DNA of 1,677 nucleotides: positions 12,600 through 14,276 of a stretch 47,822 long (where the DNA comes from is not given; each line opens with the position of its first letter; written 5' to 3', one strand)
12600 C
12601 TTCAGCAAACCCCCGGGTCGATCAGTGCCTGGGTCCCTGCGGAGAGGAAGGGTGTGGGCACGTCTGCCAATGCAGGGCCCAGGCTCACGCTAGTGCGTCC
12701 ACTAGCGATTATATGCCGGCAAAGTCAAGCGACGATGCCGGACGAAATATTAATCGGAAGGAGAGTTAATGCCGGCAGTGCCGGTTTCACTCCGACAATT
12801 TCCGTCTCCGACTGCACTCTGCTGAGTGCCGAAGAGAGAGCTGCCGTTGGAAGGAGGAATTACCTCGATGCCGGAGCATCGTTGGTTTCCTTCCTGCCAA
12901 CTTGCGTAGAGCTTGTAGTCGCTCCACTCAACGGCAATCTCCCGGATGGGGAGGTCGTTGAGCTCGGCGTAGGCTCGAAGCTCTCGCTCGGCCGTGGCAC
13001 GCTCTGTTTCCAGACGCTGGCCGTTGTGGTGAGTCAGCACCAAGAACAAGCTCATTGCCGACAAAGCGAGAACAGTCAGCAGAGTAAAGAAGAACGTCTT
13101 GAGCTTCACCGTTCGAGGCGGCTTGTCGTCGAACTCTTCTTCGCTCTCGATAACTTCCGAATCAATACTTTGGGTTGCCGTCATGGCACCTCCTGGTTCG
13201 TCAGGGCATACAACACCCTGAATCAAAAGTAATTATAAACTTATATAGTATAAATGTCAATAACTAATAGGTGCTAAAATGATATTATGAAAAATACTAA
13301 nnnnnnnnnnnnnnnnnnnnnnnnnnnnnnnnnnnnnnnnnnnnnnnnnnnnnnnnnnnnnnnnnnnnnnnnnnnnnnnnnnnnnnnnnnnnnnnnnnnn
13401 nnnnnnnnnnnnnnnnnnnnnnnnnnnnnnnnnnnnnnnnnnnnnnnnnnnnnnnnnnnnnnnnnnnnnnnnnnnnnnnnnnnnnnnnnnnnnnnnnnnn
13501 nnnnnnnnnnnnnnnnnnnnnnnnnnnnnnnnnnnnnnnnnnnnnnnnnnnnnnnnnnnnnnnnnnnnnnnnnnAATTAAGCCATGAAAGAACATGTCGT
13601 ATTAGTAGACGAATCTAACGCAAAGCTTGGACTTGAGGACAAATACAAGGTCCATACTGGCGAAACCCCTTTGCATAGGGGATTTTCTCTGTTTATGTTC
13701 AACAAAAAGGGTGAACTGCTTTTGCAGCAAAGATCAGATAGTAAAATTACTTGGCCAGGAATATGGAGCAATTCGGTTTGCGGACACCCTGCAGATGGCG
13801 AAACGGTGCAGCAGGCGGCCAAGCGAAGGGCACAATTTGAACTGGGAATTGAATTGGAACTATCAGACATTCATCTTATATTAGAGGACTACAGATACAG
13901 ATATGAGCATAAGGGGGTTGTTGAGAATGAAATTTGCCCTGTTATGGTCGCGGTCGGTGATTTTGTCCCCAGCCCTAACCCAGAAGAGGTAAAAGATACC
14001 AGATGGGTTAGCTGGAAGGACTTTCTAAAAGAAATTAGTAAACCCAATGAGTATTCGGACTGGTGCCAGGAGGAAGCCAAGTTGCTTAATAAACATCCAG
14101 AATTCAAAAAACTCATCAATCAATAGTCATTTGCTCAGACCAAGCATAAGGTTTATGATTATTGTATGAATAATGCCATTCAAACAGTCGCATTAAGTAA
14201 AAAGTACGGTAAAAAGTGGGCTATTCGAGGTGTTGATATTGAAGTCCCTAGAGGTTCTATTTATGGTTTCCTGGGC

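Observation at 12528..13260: GC-rich expression cassette 1: perfect consensus promoter driving a small membrane protein in an AT-rich genome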

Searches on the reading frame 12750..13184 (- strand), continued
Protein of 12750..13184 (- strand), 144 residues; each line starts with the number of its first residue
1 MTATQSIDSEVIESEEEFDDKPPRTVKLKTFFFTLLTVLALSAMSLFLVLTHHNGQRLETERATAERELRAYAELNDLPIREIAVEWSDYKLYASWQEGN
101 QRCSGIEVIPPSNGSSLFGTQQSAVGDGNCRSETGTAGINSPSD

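Call 79: fold_search(model_id=the predicted structure, library=pdb)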
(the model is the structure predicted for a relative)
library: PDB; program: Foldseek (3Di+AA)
matches with E <= 10: 164; with E <= 0.001: 0
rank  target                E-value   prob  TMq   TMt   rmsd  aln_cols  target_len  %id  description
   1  5ktb_B                1.2e+00  0.41  0.33  0.30   7.4        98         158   12  Structure of a complex between S. cerevisiae Csm1 and Mam1 (released 2016-07-20)
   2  3qkr_B                1.3e+00  0.72  0.40  0.33   3.5        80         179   11  Mre11 Rad50 binding domain bound to Rad50 (released 2011-03-30)
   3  8r1o_A                1.5e+00  0.04  0.13  0.08  17.1        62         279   21  Structure of C. thermophilum RNA exosome core (released 2024-07-17)
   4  3vr6_G                1.9e+00  0.16  0.22  0.19  11.9        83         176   20  Crystal structure of AMP-PNP bound Enterococcus hirae V1-ATPase [bV1] (released 2013-01-16)
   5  3j5l_O                1.9e+00  0.08  0.17  0.19   5.6        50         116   18  Structure of the E. coli 50S subunit with ErmBL nascent chain (released 2014-03-26)
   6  6anw_B                2.2e+00  0.11  0.20  0.28   3.9        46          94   11  Crystal structure of anti-CRISPR protein AcrF10 (released 2017-10-25)
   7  8b48_D                2.2e+00  0.09  0.18  0.08   9.2        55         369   22  Structure of Lentithecium fluviatile carbohydrate esterase from the CE15 family (LfCE15C) (released 2023-06-07)
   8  9a9j_B                2.5e+00  0.33  0.30  0.27   7.2        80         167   14  Complex of the closed conformation of P. furiosus Mre11-Rad50 (released 2025-04-02)
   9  7z4b_EA               2.5e+00  0.10  0.25  0.12  15.8       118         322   16  Bacteriophage SU10 virion (C1) (released 2022-12-28)
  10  1jys_A                2.8e+00  0.12  0.18  0.12   5.7        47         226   13  Crystal Structure of E. coli MTA/AdoHcy Nucleosidase (released 2002-10-01)
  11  9kjz_C                3.0e+00  0.13  0.26  0.09   7.3        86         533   13  Cryo-EM structure of the Retron-Eco7 complex (state 3) (released 2025-11-12)
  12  9ba3_F                3.0e+00  0.06  0.21  0.19  13.8       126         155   12  High-resolution crystal structure of the ligand binding domain of the Halomonas titanicae chemoreceptor Htc10 in compl (released 2024-11-20)
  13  5jic                  3.2e+00  0.08  0.18  0.11   5.7        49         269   12  Staphylococcus aureus Type II pantothenate kinase in complex with a pantothenate analog (released 2016-08-10)
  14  8sgx_S                3.4e+00  0.08  0.20  0.06   4.4        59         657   10  Leishmania tarentolae propionyl-CoA carboxylase (alpha-4-beta-6) (released 2023-05-17)
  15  6qnr_A8               3.4e+00  0.06  0.17  0.20   5.9        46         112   15  70S ribosome elongation complex (EC) with experimentally assigned potassium ions (released 2019-06-19)
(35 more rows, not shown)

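Call 80: search_dna_similar(query=window:12750-13184:-, collection=phages, mode=protein, max_evalue=0.01, max_rows=5)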
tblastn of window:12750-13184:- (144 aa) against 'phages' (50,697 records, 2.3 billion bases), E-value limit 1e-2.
No match.

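Call 83: search_protein_families(library=phrogs, proteins=[window:12750-13184:-], max_evalue=0.1)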
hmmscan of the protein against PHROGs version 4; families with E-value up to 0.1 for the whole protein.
window:12750-13184:- (144 aa): 0 families

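Call 84: search_protein_families(library=ncbifam, proteins=[window:12750-13184:-], max_evalue=0.1)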
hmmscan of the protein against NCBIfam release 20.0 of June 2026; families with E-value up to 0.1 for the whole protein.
window:12750-13184:- (144 aa): 0 families

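Call 85: search_solved_structures(query=A7, max_evalue=1)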
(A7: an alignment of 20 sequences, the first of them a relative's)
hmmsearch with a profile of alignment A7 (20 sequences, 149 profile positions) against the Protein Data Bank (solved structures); distinct sequences matched with E-value up to 1: 0.

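Call 102: search_dna_similar(query=window:12750-13184:-, collection=plasmids, mode=protein, max_evalue=0.01, max_rows=5)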
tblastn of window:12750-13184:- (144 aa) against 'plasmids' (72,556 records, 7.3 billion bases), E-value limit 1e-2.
No match.

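Call 112: fold_search(model_id=the predicted structure, library=viral)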
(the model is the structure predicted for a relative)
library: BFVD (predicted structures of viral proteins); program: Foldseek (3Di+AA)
matches with E <= 10: 398; with E <= 0.001: 0
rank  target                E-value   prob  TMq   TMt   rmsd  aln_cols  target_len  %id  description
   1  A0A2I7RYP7            9.8e-02  0.69  0.30  0.30   7.6       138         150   17  (no name in the UniProt tables at hand)
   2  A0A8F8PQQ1            1.3e-01  0.57  0.21  0.09  27.2       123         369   13  Transmembrane protein [Clandestinovirus]
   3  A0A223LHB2            2.8e-01  0.72  0.29  0.35  12.3       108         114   17  Uncharacterized protein [Erwinia phage vB_EamM_Joad]
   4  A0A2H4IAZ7            4.5e-01  0.14  0.19  0.17  21.1       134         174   10  Uncharacterized protein [Erwinia phage vB_EamM_Y3]
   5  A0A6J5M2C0            5.4e-01  0.33  0.22  0.25   8.3        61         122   20  Uncharacterized protein [uncultured Caudovirales phage]
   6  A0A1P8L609            7.2e-01  0.18  0.21  0.31   8.5        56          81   14  Uncharacterized protein [Pectobacterium phage PP99]
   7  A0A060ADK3            7.2e-01  0.14  0.19  0.22   9.2        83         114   12  (no name in the UniProt tables at hand)
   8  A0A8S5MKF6            7.7e-01  0.33  0.25  0.34   5.8        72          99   11  Uncharacterized protein [Siphoviridae sp. ctrpg19]
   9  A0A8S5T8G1            8.1e-01  0.28  0.20  0.34   3.1        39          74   13  Uncharacterized protein [Podoviridae sp. ctU557]
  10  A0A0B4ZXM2            8.6e-01  0.25  0.23  0.36   6.1        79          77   15  Uncharacterized protein [Mycobacterium phage Cosmo]
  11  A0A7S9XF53            8.6e-01  0.20  0.22  0.22   6.6        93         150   22  (no name in the UniProt tables at hand)
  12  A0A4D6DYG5            9.2e-01  0.30  0.26  0.31  11.7       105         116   14  Uncharacterized protein [Edwardsiella phage pEt-SU]
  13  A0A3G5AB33            9.2e-01  0.15  0.20  0.11  16.7        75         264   15  Uncharacterized protein [Hyperionvirus sp.]
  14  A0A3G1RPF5            9.7e-01  0.33  0.20  0.10   3.0        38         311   16  Non-structural protein 1 [Rotavirus G]
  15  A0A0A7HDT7            1.0e+00  0.15  0.20  0.29   5.5        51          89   12  (no name in the UniProt tables at hand)
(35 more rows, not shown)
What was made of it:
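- Tried and rejected: The AF2 model (pLDDT 79) gave nothing significant against PDB or BFVD (calls 79, 112).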

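Call 114: search_protein_families(library=pfam, proteins=[P0019, P0034, P0035], max_evalue=0.01)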
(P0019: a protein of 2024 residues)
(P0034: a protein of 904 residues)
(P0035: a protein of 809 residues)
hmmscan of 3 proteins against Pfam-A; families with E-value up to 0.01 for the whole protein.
P0019 (2024 aa): 8 families
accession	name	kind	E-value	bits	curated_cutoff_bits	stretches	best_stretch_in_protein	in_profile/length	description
PF18704.7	Chromo_2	-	5.6e-12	46.1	25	0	36-67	11-42/68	Chromatin organization modifier domain 2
PF06609.19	TRI12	-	1.1e-11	44.3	23.2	0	1282-1314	325-357/599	Fungal trichothecene efflux pump (TRI12)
PF08945.15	Bclx_interact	-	2.5e-08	34.1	25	0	1497-1508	22-33/39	Bcl-x interacting, BH3 domain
PF13037.11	DUF3898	-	3.1e-07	31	25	0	362-403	6-49/90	Domain of unknown function (DUF3898)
PF22477.2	RepD-like_N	-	0.00032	21.5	25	0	1251-1269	50-68/87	Replication initiation protein, N-terminal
PF20072.4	DUF6468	-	0.00037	21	26.9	0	1491-1513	2-24/76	Domain of unknown function (DUF6468)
PF23627.1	LisH_WDR26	-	0.0019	18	27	0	917-929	31-43/45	WDR26 Lis-homology motif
PF04098.21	Rad52_Rad22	-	0.0061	16.9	20.3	0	372-402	15-45/153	Rad52/22 family double-strand break repair protein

P0034 (904 aa): 1 family
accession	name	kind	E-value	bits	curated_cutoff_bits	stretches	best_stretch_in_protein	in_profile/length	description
PF18704.7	Chromo_2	-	0.00099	19.6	25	0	312-335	12-35/68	Chromatin organization modifier domain 2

P0035 (809 aa): 1 family
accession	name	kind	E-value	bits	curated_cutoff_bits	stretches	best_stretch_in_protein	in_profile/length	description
PF05240.20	APOBEC_C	-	7e-05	23.2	23.6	0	543-560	4-21/78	APOBEC-like C-terminal domain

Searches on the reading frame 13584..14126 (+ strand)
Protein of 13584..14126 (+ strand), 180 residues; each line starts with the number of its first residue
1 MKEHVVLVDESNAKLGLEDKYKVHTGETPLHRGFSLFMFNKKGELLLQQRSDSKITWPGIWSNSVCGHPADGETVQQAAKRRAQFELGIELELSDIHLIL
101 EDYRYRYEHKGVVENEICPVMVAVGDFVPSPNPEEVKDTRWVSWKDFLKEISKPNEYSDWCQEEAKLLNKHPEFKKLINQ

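Call 10: search_protein_families(library=pfam, proteins=[window:13584-14126:+], max_evalue=0.01)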
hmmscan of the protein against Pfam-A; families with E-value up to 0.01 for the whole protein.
window:13584-14126:+ (180 aa): 2 families
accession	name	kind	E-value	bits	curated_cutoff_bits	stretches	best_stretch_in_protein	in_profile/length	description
PF00293.34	NUDIX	-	2.7e-19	70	21.1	1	30-150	2-122/134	NUDIX domain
PF14815.12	NUDIX_4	-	7.9e-05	22.9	35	1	38-152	5-102/113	NUDIX domain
